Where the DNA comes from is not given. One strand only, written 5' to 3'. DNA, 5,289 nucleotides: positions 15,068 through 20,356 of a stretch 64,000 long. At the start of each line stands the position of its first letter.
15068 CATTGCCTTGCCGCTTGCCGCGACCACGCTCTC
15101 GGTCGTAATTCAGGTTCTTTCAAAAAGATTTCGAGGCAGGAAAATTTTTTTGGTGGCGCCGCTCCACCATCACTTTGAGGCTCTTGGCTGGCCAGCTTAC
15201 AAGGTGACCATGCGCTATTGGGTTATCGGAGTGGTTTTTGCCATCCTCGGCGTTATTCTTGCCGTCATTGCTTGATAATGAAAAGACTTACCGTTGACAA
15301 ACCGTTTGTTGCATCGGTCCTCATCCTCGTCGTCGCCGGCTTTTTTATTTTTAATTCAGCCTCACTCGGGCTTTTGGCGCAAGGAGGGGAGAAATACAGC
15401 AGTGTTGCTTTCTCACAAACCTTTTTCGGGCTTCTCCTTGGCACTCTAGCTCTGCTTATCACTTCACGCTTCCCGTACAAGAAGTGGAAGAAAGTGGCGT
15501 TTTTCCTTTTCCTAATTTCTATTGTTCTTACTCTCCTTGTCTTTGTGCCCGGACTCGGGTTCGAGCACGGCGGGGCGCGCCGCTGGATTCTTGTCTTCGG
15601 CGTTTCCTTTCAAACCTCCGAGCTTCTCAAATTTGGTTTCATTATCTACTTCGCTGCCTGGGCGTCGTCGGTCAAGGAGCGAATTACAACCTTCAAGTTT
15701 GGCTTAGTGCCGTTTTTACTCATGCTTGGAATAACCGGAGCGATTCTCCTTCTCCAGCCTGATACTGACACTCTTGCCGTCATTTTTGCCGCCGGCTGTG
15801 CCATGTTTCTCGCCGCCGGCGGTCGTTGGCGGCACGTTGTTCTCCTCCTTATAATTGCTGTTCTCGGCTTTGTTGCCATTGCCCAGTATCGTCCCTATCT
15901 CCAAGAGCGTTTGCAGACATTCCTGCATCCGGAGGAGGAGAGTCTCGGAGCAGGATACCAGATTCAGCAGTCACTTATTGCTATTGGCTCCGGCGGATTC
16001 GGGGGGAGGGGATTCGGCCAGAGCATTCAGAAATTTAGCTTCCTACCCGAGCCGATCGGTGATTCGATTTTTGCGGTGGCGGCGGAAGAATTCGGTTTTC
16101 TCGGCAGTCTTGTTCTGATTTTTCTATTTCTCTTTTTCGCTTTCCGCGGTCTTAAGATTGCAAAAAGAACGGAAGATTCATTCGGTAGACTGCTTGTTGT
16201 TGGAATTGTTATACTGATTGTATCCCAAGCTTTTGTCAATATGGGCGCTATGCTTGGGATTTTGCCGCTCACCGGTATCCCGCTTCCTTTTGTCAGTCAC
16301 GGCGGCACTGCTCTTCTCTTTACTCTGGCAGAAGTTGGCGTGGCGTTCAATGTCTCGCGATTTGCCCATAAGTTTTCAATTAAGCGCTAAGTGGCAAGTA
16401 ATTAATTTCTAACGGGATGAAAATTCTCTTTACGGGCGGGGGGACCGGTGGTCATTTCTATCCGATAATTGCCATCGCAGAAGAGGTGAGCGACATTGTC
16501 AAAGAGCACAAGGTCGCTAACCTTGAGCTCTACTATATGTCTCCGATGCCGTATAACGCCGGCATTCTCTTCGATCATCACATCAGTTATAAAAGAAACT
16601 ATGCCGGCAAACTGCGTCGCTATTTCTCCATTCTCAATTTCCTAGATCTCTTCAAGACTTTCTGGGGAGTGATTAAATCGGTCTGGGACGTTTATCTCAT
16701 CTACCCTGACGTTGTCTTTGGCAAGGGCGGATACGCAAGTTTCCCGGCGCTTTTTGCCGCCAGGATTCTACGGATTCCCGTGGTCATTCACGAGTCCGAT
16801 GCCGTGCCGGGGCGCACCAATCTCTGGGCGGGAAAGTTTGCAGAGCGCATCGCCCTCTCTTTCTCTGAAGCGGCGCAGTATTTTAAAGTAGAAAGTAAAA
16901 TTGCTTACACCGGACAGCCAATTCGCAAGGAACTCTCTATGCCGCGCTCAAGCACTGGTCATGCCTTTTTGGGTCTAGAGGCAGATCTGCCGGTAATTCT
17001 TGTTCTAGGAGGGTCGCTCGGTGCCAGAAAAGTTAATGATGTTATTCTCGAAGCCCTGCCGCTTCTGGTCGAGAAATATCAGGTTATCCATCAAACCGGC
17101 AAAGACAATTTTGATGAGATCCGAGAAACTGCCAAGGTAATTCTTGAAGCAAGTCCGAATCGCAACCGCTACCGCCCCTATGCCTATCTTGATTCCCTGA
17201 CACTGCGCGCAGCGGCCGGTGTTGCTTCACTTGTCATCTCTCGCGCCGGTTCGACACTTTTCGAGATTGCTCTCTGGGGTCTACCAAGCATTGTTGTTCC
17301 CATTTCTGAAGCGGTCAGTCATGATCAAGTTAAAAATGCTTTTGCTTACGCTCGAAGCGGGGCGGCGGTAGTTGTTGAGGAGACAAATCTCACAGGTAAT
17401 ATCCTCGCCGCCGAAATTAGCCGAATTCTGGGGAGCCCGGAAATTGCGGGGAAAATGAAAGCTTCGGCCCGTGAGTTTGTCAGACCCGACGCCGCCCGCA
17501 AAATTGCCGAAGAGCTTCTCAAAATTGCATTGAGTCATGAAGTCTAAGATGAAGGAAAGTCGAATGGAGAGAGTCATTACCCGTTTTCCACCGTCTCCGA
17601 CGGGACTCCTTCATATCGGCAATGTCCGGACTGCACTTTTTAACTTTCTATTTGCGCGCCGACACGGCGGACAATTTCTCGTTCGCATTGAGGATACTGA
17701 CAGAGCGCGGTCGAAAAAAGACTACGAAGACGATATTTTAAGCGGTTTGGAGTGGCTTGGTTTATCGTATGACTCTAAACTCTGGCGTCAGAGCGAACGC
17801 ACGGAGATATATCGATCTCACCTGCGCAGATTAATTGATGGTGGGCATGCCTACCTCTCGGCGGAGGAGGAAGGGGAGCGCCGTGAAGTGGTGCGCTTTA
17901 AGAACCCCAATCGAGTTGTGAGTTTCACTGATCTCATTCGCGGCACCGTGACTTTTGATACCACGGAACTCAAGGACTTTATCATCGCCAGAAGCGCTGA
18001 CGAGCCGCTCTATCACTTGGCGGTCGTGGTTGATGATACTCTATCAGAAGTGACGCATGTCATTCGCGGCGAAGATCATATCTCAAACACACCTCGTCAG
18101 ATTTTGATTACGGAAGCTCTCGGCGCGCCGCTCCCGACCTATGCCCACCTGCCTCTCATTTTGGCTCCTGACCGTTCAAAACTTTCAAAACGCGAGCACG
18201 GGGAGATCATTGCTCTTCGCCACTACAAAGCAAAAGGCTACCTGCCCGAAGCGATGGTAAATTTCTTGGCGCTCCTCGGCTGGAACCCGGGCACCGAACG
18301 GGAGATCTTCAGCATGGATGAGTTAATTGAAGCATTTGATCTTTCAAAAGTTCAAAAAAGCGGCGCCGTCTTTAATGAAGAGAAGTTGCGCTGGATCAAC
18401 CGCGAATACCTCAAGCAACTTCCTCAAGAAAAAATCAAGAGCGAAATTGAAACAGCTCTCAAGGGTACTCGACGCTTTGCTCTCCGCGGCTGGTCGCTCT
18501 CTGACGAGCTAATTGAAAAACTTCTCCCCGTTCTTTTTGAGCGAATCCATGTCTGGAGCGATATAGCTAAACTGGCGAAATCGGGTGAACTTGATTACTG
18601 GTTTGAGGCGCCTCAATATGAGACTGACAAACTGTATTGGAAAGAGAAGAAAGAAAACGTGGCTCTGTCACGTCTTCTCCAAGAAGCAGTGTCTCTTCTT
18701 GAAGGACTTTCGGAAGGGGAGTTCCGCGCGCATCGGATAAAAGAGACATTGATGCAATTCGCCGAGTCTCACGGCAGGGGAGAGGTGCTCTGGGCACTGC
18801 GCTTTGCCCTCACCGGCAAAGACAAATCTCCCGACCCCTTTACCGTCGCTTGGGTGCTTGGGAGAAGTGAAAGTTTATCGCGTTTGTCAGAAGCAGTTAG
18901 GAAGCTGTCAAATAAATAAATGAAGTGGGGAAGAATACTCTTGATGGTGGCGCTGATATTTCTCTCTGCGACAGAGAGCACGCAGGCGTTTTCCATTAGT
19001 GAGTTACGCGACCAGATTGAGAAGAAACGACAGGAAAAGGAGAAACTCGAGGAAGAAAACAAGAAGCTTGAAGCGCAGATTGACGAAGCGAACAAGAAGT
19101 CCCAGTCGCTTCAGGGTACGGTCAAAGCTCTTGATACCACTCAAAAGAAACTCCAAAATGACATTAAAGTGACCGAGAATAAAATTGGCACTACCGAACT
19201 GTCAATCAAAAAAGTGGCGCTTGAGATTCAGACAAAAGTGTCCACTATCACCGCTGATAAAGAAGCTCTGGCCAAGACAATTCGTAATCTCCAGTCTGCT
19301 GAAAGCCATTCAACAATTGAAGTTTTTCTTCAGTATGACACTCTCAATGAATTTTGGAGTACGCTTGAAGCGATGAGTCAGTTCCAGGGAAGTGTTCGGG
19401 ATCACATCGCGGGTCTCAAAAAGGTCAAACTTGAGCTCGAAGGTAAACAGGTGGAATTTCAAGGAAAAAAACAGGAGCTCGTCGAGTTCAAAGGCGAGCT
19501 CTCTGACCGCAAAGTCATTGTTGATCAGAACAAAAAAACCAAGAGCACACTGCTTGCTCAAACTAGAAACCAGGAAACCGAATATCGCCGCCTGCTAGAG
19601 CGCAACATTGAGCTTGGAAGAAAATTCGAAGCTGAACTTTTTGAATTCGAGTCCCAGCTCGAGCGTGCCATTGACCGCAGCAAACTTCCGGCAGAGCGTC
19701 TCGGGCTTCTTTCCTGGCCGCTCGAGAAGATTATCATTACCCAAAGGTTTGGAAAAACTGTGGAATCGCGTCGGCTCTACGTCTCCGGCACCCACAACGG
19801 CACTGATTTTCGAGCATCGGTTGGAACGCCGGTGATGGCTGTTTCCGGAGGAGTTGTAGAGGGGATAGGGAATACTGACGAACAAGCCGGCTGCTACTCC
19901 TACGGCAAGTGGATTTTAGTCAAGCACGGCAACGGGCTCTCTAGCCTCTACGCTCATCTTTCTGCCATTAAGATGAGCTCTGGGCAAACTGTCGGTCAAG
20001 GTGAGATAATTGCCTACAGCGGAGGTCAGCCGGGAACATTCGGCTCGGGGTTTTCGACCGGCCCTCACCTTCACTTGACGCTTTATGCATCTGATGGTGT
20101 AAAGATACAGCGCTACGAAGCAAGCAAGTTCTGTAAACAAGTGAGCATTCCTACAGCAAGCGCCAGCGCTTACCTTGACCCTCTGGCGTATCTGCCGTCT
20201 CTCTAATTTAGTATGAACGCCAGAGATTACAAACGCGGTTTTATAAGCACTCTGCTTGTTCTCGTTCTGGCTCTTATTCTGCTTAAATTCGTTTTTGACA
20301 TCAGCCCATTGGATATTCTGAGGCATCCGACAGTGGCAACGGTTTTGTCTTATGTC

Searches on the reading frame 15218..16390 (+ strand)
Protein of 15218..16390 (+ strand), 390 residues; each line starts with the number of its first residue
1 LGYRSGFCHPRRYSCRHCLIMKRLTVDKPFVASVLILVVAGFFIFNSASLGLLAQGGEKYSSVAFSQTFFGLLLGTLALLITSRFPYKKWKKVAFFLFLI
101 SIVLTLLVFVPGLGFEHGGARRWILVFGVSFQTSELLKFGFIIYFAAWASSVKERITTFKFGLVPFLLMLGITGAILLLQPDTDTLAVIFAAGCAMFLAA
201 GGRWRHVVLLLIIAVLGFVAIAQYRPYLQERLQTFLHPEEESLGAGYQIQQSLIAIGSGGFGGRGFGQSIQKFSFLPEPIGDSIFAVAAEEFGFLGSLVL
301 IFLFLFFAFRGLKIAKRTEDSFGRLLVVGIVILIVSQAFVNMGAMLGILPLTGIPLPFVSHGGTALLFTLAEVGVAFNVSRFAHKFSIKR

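Call 62: search_protein_families(library=pfam, proteins=[window:15218-16390:+], max_evalue=0.0001)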
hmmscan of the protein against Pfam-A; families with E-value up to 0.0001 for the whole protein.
window:15218-16390:+ (390 aa): 1 family
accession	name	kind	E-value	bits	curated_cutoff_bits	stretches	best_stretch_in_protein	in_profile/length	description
PF01098.24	FTSW_RODA_SPOVE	-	3.8e-91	306.2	26.4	1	33-383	7-354/356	Cell cycle protein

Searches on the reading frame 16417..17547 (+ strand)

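Call 62: search_protein_families(library=pfam, proteins=[window:16417-17547:+], max_evalue=0.0001)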
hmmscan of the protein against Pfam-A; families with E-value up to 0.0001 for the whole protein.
window:16417-17547:+ (376 aa): 2 families
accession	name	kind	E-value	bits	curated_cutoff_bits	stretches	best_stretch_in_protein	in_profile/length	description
PF04101.22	Glyco_tran_28_C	-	1e-28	100.9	22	1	193-355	1-159/166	Glycosyltransferase family 28 C-terminal domain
PF03033.26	Glyco_transf_28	-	5.8e-26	91.7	26.2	1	3-146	1-138/139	Glycosyltransferase family 28 N-terminal domain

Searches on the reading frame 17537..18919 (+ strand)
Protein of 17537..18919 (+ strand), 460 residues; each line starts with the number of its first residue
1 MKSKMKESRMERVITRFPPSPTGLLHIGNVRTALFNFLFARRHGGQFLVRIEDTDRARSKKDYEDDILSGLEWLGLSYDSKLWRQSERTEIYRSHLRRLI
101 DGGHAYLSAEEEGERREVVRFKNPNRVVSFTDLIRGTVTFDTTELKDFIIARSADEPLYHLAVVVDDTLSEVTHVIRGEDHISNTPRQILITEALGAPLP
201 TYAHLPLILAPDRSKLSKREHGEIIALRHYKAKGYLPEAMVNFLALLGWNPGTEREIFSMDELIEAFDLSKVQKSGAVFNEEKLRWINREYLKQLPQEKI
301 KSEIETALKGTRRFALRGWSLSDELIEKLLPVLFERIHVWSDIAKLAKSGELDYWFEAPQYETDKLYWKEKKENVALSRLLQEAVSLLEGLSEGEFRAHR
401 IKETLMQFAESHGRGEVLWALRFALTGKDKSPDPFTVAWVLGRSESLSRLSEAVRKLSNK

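Call 28: search_protein_families(library=pfam, proteins=[window:17537-18919:+], max_evalue=0.001)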
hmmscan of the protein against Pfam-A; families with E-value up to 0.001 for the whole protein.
window:17537-18919:+ (460 aa): 2 families
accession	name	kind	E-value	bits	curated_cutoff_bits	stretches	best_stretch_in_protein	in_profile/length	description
PF00749.27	tRNA-synt_1c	-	4.4e-89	299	23.4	2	111-286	138-314/314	tRNA synthetases class I (E and Q), catalytic domain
PF19269.4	Anticodon_2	-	6.8e-21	75.6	23.6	1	320-453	10-140/141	Anticodon binding domain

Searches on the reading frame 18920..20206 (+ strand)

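Call 28: search_protein_families(library=pfam, proteins=[window:18920-20206:+], max_evalue=0.001)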
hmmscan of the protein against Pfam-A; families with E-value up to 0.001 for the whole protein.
window:18920-20206:+ (428 aa): 1 family
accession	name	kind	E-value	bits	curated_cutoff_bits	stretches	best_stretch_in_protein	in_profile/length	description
PF01551.29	Peptidase_M23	-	7.7e-24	84.2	28.7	1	291-390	2-89/96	Peptidase family M23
